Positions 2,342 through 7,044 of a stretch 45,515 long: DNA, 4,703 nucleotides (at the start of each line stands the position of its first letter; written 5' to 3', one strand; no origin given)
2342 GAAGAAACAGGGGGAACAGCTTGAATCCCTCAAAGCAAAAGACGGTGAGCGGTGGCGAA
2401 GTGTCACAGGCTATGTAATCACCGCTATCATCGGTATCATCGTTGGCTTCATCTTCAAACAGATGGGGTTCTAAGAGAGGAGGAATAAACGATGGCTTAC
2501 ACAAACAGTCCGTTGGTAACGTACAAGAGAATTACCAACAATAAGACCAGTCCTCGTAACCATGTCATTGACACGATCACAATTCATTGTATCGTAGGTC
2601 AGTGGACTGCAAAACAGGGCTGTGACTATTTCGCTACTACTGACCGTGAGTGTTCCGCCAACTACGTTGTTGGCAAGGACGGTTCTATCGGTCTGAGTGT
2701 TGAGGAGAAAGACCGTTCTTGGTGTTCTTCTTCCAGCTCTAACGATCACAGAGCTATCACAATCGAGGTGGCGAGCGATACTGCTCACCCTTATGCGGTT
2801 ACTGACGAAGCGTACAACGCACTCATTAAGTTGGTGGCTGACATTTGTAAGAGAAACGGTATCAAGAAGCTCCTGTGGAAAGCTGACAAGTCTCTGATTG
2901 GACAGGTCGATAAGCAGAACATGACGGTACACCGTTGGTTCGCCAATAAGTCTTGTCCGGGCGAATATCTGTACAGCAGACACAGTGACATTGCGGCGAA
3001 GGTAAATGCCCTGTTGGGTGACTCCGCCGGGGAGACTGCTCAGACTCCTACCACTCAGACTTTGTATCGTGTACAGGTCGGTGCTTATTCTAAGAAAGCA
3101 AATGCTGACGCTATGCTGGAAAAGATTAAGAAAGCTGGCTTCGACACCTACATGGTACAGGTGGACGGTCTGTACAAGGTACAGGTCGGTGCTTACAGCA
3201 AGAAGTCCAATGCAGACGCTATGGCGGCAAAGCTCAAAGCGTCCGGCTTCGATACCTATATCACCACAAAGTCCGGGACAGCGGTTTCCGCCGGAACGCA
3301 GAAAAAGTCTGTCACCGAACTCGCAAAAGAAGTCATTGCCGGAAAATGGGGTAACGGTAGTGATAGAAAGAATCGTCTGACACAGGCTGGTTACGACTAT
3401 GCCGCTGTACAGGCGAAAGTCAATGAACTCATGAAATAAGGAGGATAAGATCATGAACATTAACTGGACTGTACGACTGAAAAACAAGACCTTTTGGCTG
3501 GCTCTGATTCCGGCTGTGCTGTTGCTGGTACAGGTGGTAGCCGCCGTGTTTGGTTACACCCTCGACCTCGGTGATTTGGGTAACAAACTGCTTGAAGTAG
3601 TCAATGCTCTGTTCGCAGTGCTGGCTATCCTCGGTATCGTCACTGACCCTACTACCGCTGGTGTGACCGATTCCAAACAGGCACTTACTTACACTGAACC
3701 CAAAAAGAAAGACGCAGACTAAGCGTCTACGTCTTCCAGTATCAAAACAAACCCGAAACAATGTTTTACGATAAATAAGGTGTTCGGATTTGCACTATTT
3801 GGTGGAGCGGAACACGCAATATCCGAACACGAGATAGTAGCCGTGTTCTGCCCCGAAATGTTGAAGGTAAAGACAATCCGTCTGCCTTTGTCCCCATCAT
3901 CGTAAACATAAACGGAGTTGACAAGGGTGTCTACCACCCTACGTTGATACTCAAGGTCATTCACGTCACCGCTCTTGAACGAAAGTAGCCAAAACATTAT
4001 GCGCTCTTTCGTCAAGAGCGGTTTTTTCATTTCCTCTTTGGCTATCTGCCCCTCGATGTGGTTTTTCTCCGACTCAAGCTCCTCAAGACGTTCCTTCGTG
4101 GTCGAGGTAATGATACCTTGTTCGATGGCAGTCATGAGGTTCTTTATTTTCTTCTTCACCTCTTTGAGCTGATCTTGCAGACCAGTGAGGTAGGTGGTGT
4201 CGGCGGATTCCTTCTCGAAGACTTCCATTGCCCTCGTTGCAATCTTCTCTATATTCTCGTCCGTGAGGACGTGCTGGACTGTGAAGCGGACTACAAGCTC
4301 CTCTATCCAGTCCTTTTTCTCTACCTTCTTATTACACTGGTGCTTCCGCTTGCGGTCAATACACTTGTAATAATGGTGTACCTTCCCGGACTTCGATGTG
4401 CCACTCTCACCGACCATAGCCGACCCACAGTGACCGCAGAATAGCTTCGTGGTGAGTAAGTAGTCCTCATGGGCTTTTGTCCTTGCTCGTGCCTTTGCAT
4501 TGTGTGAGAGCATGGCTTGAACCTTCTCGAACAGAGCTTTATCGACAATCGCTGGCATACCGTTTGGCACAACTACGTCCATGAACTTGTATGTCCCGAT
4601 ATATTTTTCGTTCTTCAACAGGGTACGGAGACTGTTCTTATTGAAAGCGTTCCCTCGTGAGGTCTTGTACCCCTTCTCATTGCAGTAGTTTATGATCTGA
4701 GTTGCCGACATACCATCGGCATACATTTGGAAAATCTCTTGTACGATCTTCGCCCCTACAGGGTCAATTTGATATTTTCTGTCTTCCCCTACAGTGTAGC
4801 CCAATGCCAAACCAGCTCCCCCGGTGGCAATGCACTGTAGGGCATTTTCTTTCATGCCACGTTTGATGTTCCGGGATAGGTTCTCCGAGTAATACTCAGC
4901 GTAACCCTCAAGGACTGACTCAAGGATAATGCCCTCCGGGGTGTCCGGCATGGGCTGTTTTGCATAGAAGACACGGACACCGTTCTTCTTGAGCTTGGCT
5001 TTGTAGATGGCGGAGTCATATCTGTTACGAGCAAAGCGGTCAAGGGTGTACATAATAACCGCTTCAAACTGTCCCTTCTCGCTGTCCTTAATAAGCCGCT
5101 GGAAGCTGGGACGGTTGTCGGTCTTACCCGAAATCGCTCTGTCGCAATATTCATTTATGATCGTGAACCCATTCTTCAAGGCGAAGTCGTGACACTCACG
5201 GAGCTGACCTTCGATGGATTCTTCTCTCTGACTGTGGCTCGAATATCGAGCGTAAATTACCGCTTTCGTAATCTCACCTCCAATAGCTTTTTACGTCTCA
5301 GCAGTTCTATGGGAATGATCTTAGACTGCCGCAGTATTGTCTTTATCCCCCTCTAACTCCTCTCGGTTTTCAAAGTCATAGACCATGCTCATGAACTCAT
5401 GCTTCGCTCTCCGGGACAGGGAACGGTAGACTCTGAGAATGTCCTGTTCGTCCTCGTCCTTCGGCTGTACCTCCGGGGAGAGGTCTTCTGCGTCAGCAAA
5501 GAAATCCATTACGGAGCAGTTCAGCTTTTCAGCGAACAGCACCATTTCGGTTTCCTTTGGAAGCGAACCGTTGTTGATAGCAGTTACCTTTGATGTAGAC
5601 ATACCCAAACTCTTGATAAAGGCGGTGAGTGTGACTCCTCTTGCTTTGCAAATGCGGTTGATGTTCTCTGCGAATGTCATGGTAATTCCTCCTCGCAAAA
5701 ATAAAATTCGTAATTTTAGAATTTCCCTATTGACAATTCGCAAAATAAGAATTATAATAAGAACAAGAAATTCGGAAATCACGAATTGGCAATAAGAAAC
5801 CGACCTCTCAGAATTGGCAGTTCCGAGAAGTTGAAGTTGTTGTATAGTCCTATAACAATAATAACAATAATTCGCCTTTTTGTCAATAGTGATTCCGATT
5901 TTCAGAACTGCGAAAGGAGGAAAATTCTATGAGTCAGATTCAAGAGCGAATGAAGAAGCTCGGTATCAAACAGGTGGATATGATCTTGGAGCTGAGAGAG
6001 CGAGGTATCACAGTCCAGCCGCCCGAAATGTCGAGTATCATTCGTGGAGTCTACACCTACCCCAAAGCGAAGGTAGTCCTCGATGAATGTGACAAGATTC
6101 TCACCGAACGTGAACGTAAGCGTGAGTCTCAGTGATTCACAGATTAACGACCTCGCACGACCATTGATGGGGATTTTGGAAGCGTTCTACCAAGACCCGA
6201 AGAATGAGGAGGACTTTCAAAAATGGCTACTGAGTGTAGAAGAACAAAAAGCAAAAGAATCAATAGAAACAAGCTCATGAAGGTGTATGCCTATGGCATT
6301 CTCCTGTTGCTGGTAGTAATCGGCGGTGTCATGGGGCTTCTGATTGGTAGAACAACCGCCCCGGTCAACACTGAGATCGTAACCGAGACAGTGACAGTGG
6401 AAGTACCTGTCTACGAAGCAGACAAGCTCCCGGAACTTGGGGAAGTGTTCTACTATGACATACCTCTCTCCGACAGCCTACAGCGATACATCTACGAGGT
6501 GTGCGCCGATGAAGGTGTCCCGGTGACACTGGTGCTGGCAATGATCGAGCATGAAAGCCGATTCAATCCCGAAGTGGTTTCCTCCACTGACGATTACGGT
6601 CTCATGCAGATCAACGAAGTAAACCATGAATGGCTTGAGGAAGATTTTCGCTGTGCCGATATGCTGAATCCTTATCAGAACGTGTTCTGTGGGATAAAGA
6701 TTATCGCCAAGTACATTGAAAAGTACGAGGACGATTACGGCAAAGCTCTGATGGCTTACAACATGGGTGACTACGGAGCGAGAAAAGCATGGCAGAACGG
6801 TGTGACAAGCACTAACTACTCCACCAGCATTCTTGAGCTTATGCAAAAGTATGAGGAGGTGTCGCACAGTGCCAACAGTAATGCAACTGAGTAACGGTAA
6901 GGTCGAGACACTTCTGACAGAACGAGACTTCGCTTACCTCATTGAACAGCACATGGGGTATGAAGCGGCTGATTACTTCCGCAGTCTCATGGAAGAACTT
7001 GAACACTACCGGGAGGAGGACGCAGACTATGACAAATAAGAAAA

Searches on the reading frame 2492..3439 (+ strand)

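Call 23: search_protein_families(library=pfam, proteins=[window:2492-3439:+], max_evalue=0.001)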
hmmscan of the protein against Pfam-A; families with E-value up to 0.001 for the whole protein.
window:2492-3439:+ (315 aa): 3 families
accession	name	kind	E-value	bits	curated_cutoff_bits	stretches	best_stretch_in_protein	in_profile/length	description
PF05036.18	SPOR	-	2.9e-32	111.3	21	3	190-258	3-75/76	SPOR domain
PF08230.16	CW_7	-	1.4e-23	82.7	25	1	276-314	2-40/40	CW_7 repeat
PF01510.30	Amidase_2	-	1.7e-20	74.1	26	1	24-158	3-131/131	N-acetylmuramoyl-L-alanine amidase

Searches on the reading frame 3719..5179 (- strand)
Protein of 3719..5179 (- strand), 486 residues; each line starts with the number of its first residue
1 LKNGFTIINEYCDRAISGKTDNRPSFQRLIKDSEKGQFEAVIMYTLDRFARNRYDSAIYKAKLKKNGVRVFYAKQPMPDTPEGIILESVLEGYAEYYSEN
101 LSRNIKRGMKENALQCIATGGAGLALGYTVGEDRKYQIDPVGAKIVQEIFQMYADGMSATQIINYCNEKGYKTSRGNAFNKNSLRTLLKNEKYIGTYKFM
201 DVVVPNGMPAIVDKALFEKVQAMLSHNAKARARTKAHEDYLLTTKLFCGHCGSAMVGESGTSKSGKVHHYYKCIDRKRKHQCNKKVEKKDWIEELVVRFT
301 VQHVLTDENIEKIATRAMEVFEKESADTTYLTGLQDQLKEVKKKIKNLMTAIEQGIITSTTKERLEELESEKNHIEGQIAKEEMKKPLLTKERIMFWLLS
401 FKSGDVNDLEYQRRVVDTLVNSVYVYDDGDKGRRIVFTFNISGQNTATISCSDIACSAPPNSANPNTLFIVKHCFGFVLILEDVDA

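Call 23: search_protein_families(library=pfam, proteins=[window:3719-5179:-], max_evalue=0.001)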
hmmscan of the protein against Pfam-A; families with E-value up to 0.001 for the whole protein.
window:3719-5179:- (486 aa): 3 families
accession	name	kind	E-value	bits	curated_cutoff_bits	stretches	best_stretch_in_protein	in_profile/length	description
PF00239.26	Resolvase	-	1e-21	78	23.3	1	2-113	29-140/145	Resolvase, N terminal domain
PF07508.19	Recombinase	-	2.4e-21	76.3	21.1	1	142-226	3-101/102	Recombinase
PF13408.12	Zn_ribbon_recom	-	4.2e-12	46.7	25.3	1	241-298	1-55/58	Recombinase zinc beta ribbon domain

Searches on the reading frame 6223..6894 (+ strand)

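Call 23: search_protein_families(library=pfam, proteins=[window:6223-6894:+], max_evalue=0.001)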
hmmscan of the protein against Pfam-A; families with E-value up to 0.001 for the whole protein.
window:6223-6894:+ (223 aa): 1 family
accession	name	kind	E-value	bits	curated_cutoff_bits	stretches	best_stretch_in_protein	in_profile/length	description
PF01464.25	SLT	-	1.7e-21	76.4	21.3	1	95-190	8-105/117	Transglycosylase SLT domain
